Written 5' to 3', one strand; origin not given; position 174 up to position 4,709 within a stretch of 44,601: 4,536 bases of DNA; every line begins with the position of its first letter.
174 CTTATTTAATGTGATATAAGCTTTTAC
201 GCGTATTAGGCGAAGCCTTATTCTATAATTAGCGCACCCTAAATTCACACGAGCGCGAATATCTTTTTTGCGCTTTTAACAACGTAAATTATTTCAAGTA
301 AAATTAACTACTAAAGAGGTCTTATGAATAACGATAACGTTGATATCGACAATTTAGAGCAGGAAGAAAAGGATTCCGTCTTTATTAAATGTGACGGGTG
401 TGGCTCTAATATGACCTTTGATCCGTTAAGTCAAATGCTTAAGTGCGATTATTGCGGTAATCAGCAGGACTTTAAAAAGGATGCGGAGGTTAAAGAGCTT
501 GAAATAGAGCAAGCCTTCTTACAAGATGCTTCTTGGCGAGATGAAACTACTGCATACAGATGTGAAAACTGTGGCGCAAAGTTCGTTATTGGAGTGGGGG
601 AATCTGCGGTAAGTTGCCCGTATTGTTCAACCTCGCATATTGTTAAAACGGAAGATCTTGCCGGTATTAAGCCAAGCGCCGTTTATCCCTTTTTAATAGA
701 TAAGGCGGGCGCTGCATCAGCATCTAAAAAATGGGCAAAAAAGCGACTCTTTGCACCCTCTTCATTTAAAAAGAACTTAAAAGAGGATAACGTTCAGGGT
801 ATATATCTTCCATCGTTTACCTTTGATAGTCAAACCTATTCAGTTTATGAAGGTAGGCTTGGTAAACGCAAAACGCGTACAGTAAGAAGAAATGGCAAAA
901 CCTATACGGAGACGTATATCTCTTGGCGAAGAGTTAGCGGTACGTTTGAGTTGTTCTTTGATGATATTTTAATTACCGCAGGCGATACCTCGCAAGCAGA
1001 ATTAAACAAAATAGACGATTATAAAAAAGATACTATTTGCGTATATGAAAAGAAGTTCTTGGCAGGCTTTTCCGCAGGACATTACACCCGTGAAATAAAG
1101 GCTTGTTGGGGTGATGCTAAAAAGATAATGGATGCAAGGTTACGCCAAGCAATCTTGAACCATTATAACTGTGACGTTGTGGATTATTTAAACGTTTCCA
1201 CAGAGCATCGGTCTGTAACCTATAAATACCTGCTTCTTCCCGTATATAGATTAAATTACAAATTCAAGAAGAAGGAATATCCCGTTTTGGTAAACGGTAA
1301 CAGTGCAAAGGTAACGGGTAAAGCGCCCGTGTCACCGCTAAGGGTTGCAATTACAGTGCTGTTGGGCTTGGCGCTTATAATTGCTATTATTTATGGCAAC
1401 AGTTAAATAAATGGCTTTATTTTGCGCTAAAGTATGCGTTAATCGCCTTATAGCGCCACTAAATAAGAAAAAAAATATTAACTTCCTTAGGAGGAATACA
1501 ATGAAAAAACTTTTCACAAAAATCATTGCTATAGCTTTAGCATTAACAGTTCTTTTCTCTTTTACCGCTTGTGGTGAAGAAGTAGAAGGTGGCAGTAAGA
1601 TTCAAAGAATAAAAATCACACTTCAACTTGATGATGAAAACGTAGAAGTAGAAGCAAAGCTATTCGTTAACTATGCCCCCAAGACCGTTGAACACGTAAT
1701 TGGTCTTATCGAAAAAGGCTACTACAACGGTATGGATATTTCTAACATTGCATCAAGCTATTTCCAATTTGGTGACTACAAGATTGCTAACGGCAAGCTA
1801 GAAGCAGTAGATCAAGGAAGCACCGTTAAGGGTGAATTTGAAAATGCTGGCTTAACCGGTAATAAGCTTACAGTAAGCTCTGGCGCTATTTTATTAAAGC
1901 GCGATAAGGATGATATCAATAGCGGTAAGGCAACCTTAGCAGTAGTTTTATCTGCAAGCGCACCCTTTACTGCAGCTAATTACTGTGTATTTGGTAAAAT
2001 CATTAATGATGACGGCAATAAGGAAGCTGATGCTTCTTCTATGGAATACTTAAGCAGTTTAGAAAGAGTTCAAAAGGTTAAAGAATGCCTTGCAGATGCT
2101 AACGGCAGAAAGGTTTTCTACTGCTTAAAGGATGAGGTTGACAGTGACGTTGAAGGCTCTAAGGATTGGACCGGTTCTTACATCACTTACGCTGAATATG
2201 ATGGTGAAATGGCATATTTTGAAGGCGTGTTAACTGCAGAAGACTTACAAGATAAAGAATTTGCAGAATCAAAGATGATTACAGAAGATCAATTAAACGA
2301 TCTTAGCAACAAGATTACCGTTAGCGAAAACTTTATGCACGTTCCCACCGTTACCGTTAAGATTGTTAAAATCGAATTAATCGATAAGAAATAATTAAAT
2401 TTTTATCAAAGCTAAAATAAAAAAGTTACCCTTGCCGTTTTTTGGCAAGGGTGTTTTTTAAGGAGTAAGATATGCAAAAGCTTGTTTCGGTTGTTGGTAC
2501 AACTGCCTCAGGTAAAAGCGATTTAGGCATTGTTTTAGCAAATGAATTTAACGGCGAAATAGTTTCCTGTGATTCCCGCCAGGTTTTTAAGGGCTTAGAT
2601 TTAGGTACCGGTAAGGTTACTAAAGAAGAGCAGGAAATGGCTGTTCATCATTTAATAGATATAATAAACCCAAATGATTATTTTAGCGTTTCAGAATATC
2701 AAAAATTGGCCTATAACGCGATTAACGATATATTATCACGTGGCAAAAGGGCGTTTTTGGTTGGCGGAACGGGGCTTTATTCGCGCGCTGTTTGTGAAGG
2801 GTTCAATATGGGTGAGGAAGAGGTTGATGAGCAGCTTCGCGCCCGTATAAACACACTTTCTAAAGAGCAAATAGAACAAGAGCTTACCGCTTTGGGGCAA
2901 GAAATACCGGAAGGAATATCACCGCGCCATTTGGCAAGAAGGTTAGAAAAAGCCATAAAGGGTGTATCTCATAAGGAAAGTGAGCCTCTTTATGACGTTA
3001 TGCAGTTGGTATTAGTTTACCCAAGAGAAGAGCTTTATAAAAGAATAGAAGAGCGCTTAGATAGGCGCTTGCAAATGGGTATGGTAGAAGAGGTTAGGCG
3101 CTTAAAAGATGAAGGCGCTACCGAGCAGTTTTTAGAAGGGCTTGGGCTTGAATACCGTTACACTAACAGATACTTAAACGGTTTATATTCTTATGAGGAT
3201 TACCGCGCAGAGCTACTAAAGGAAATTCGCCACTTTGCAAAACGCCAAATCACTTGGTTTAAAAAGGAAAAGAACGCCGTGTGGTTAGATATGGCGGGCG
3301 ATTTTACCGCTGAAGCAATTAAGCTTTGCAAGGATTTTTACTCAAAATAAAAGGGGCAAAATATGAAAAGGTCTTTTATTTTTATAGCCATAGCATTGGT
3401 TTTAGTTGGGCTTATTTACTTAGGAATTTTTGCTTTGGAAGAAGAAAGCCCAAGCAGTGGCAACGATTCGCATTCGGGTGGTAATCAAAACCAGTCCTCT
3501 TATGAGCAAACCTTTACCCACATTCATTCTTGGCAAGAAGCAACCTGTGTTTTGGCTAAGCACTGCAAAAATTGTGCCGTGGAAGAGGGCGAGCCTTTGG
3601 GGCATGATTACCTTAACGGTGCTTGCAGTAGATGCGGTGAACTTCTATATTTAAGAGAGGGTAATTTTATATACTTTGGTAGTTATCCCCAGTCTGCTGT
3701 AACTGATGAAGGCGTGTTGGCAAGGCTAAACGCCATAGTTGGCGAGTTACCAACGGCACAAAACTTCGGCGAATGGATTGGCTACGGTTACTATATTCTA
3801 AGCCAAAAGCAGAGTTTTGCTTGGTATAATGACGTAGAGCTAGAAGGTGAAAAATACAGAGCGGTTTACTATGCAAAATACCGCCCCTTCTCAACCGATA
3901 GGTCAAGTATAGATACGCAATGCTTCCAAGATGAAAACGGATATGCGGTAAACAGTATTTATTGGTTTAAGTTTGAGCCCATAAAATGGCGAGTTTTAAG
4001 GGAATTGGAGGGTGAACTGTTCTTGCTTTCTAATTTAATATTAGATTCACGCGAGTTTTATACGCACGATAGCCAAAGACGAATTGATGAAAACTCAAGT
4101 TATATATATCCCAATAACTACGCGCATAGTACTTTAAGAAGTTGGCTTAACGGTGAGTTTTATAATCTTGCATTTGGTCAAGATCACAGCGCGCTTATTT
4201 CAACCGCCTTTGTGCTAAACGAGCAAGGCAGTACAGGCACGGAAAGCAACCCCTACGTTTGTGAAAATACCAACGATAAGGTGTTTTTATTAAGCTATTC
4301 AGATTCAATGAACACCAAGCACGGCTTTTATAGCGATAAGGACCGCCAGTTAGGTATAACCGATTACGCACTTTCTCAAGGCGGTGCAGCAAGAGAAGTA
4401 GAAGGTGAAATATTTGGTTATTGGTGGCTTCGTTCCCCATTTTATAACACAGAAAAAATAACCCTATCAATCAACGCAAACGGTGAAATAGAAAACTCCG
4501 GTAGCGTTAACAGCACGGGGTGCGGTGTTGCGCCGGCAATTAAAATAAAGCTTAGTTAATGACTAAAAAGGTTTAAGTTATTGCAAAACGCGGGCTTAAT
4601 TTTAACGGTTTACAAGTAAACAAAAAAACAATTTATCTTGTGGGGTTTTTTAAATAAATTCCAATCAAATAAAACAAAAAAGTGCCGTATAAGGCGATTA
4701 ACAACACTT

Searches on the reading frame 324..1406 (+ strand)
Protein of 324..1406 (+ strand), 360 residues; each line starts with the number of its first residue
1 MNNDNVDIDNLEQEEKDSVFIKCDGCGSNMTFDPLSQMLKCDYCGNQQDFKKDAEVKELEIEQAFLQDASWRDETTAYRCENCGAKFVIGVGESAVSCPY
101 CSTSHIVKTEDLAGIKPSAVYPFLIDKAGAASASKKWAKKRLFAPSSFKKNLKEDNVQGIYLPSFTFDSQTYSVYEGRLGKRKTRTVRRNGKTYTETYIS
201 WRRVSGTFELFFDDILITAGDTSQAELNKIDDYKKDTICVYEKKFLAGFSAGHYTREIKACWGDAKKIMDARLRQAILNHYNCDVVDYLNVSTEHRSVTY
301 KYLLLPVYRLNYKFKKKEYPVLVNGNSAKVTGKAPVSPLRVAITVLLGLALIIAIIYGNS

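Call 74: search_protein_families(library=pfam, proteins=[window:324-1406:+], max_evalue=0.00001)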
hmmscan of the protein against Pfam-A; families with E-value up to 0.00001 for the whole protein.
window:324-1406:+ (360 aa): 0 families

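Call 82: find_encoding_contigs(protein=window:324-1406:+, flank=10000, max_places=4)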
Protein window:324-1406:+ (360 aa): 6 contigs read that carry it; 3 places shown.
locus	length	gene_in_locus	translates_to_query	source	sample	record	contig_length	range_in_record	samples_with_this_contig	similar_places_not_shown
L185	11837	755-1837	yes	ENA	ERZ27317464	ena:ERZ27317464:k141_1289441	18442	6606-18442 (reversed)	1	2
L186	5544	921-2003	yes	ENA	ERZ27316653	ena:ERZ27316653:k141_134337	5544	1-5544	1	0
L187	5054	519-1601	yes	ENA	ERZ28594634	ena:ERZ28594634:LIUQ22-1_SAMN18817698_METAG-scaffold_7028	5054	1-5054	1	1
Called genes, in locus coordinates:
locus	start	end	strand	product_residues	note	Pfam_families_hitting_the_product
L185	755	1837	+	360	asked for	-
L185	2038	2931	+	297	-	PF00160:Pro_isomerase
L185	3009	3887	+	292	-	PF01715:IPPT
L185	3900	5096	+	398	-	PF19789:DUF6273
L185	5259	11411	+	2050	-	PF12799:LRR_4 (faint), PF13306:LRR_5, PF13855:LRR_8 (faint), PF23952:LRR_EndoS (faint), PF13306:LRR_5, PF23622:LRR_At1g61320_AtMIF1 (faint), PF13306:LRR_5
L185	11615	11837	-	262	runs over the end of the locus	PF01734:Patatin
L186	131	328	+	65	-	PF08984:DUF1858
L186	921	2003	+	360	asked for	-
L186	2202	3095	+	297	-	PF00160:Pro_isomerase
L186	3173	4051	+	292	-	PF01715:IPPT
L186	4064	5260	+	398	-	PF19789:DUF6273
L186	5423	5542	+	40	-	?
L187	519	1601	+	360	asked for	-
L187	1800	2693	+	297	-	PF00160:Pro_isomerase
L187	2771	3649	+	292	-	PF01715:IPPT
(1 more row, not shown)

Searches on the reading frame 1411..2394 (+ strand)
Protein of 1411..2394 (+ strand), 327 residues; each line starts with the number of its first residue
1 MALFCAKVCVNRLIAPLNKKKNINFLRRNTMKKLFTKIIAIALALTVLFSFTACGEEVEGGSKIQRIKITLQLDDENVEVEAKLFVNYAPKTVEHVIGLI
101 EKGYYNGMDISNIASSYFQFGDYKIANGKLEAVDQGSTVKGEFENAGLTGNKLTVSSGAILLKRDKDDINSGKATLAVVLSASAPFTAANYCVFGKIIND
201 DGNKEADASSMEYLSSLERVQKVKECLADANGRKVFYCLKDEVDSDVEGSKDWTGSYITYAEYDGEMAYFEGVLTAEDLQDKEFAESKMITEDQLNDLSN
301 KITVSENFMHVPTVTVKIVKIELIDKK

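Call 74: search_protein_families(library=pfam, proteins=[window:1411-2394:+], max_evalue=0.00001)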
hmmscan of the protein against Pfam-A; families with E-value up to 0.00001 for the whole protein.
window:1411-2394:+ (327 aa): 1 family
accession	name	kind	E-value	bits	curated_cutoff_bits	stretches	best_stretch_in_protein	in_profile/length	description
PF00160.26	Pro_isomerase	-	1.4e-09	38.8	21.7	1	77-201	9-129/159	Cyclophilin type peptidyl-prolyl cis-trans isomerase/CLD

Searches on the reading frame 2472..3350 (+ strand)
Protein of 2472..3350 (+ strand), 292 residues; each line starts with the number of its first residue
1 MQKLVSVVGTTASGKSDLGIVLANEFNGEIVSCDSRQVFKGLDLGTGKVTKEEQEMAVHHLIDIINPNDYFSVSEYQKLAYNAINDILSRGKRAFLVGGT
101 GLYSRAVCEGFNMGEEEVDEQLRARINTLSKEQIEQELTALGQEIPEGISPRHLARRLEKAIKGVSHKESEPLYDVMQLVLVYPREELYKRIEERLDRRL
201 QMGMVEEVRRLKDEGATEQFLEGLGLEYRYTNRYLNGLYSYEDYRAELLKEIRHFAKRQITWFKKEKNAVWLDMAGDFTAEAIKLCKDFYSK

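Call 74: search_protein_families(library=pfam, proteins=[window:2472-3350:+], max_evalue=0.00001)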
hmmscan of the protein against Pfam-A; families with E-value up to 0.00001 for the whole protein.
window:2472-3350:+ (292 aa): 1 family
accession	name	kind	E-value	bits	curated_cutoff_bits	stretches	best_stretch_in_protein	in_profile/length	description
PF01715.23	IPPT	-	1.3e-56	192.5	23.6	1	37-266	1-243/243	IPP transferase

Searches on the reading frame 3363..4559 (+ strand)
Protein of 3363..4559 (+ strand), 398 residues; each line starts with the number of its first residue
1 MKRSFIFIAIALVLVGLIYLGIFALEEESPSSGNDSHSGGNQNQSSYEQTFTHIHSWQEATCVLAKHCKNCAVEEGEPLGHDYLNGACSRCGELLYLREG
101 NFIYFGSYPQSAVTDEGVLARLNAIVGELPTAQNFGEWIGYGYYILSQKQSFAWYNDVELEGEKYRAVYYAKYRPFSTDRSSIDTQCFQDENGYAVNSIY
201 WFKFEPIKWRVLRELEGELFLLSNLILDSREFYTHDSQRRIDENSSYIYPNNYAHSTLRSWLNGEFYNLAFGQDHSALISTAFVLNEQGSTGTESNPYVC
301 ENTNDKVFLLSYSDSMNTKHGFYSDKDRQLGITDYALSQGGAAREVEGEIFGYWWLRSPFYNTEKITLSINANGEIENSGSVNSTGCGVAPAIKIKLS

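Call 74: search_protein_families(library=pfam, proteins=[window:3363-4559:+], max_evalue=0.00001)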
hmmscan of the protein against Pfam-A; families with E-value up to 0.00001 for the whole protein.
window:3363-4559:+ (398 aa): 1 family
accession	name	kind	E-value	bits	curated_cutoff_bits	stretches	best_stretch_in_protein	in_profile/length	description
PF19789.6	DUF6273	-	8.3e-21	75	23.5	1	217-396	2-171/172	Domain of unknown function (DUF6273)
